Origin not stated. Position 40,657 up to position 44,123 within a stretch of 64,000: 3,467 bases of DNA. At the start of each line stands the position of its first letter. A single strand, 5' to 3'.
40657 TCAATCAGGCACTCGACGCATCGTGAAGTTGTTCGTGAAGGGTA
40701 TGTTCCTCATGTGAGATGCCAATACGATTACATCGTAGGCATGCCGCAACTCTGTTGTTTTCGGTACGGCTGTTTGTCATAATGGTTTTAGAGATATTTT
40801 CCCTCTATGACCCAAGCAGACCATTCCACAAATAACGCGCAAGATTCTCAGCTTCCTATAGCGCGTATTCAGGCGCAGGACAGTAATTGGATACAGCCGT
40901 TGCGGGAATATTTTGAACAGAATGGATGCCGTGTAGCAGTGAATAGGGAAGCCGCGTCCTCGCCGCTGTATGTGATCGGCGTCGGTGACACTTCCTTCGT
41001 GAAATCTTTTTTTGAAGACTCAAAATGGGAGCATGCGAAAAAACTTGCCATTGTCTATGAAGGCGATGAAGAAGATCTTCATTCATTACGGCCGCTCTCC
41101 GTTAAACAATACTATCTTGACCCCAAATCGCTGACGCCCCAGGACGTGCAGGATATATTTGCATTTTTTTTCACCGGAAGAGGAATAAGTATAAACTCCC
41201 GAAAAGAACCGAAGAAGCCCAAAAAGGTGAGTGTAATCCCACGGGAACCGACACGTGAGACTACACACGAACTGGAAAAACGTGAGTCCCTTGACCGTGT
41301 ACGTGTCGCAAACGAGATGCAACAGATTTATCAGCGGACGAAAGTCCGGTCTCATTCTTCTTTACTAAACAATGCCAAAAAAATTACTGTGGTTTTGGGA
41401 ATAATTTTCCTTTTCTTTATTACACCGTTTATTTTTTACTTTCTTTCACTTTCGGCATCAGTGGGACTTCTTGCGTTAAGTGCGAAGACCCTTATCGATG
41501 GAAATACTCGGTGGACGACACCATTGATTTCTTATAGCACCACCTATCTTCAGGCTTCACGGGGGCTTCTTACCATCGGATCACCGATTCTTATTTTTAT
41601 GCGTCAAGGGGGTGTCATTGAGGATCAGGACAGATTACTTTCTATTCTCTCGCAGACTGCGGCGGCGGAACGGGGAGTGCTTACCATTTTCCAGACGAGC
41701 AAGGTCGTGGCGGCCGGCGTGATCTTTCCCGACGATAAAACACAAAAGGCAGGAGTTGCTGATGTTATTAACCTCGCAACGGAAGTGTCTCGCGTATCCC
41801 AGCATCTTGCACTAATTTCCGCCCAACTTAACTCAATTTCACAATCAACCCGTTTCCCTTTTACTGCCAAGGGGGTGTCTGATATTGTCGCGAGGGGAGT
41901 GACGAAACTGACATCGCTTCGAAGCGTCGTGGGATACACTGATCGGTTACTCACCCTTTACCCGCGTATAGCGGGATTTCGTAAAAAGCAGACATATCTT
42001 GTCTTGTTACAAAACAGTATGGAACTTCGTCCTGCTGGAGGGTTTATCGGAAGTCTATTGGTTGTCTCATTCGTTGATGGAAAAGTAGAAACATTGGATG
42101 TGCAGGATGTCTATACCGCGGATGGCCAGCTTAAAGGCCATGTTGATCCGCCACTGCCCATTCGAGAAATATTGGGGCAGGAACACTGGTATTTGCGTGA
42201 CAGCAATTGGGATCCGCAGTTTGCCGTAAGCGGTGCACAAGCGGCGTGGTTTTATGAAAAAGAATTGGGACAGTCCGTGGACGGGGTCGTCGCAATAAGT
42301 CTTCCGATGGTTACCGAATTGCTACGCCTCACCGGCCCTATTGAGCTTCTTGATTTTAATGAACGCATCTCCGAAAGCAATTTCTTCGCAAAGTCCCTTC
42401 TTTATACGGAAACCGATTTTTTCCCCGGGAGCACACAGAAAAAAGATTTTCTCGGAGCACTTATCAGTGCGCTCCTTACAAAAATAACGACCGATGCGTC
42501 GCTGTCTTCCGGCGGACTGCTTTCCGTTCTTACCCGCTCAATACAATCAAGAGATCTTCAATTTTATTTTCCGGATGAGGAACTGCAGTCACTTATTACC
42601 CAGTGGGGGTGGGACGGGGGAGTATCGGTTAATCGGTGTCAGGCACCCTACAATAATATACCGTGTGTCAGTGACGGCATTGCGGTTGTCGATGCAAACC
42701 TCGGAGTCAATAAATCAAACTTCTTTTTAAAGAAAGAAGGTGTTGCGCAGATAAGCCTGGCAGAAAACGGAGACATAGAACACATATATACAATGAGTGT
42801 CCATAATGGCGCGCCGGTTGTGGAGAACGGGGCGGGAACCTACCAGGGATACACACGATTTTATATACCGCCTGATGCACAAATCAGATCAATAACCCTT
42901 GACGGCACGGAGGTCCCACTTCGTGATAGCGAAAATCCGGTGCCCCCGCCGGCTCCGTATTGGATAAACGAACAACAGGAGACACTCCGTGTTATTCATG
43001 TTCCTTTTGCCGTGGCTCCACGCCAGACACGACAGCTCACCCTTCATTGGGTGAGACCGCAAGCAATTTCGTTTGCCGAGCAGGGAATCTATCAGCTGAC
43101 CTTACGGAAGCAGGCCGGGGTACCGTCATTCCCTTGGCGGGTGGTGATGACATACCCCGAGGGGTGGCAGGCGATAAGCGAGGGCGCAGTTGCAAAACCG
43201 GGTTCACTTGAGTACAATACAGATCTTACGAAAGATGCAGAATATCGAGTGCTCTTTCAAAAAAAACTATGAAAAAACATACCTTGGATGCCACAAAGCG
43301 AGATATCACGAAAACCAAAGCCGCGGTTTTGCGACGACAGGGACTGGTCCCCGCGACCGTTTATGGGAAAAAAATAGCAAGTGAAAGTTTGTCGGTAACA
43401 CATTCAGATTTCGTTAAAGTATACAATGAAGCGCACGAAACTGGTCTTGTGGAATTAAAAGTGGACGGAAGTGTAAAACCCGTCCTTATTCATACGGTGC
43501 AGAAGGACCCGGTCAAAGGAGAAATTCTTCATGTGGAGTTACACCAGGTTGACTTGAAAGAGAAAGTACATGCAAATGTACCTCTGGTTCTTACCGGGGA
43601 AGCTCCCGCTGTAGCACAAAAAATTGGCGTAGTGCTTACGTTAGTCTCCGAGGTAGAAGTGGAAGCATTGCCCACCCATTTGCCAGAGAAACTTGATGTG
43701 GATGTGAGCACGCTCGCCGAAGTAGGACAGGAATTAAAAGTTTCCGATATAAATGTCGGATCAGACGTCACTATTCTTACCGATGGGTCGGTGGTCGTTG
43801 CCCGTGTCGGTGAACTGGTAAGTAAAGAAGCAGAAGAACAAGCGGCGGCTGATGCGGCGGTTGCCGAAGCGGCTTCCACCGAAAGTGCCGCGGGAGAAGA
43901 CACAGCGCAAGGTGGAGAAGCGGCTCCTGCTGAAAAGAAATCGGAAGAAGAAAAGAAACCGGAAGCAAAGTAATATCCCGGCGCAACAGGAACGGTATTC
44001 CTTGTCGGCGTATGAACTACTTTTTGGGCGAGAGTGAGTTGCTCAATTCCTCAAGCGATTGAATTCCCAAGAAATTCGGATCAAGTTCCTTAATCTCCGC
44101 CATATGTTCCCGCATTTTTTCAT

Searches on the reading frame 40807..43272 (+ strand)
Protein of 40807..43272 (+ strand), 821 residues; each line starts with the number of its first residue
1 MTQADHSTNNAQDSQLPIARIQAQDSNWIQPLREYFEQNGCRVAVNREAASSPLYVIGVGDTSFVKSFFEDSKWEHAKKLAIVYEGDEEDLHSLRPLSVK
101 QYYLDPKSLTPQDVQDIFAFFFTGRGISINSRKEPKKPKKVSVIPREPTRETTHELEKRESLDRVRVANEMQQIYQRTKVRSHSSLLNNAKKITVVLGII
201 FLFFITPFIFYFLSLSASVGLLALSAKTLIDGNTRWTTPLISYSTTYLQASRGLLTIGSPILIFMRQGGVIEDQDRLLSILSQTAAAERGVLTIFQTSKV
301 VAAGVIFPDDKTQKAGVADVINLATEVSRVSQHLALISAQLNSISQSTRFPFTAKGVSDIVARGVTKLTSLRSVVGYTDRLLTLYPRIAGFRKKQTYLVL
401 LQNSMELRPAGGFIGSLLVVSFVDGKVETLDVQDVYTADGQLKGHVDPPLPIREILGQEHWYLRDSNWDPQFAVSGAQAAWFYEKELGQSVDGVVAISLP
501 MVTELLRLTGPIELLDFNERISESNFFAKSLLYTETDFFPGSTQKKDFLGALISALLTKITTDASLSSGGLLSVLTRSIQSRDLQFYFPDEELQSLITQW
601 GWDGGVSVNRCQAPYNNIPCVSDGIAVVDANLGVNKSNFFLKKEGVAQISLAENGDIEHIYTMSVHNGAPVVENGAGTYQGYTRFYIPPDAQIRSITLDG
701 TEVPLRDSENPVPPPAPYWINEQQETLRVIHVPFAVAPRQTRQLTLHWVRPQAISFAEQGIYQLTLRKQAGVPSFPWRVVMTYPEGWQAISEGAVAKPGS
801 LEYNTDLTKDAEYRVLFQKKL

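Call 38: search_protein_families(library=pfam, proteins=[window:40807-43272:+], max_evalue=0.001)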
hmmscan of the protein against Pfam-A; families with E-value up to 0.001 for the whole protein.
window:40807-43272:+ (821 aa): 1 family
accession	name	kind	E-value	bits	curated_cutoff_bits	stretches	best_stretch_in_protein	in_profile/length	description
PF13196.11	DUF4012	-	8.3e-24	85.2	28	1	394-526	3-135/144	Protein of unknown function (DUF4012)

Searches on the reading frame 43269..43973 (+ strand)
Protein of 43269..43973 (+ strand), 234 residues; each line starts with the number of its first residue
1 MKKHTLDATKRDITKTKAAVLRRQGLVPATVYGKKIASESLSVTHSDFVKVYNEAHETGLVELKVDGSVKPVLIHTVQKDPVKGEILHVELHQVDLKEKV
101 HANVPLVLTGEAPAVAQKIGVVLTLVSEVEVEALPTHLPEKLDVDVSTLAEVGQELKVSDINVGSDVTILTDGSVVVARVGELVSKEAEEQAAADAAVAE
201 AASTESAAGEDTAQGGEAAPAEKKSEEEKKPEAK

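Call 59: search_protein_families(library=pfam, proteins=[window:43269-43973:+], max_evalue=0.0001)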
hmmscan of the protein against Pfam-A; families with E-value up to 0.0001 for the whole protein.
window:43269-43973:+ (234 aa): 2 families
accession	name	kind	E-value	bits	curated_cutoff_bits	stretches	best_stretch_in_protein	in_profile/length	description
PF01386.24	Ribosomal_L25p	-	3.1e-21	76.1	23.6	1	6-91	1-82/82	Ribosomal L25p family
PF14693.11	Ribosomal_TL5_C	-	2.7e-19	69.7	27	1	99-180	1-80/84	Ribosomal protein TL5, C-terminal domain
